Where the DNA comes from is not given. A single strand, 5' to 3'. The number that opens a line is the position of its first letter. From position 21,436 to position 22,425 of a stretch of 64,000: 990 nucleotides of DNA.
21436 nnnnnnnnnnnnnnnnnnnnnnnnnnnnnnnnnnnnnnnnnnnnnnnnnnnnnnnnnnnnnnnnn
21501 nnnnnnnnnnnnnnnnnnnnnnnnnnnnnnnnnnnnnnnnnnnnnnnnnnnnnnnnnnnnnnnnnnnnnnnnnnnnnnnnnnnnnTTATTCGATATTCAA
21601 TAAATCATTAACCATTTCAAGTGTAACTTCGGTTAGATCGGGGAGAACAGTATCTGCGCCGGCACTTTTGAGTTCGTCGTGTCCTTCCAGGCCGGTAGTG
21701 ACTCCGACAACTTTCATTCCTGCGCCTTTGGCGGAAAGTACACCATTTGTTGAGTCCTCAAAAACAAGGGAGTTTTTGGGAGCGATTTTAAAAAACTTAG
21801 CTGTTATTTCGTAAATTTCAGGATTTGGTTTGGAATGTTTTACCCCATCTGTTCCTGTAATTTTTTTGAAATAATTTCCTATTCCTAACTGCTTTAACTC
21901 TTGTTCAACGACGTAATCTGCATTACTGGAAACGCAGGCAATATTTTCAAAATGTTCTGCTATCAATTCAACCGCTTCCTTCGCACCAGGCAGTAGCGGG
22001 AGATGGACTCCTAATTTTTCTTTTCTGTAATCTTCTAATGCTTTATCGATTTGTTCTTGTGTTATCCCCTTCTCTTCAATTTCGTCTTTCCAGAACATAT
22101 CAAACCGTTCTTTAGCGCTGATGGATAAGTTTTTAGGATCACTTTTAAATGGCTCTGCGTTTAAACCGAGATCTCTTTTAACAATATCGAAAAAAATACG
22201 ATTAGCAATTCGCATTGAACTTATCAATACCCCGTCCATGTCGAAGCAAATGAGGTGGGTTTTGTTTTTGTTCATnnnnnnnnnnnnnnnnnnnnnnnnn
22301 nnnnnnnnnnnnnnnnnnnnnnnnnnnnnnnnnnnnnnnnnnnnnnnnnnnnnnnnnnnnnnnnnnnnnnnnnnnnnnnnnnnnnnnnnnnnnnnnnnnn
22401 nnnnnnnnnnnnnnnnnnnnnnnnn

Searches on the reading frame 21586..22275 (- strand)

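Call 89: search_protein_families(library=pfam, proteins=[window:21586-22275:-], max_evalue=0.0001)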
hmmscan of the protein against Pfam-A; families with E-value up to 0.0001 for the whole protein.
window:21586-22275:- (229 aa): 3 families
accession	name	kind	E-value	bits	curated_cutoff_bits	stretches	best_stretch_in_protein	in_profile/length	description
PF13419.12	HAD_2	-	1.2e-26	94.4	23.8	1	9-192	1-178/178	Haloacid dehalogenase-like hydrolase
PF00702.32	Hydrolase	-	6.8e-20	72.7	26.4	1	8-186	3-191/191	haloacid dehalogenase-like hydrolase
PF13242.12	Hydrolase_like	-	1.7e-08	34.7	22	1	148-216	3-74/75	HAD-hyrolase-like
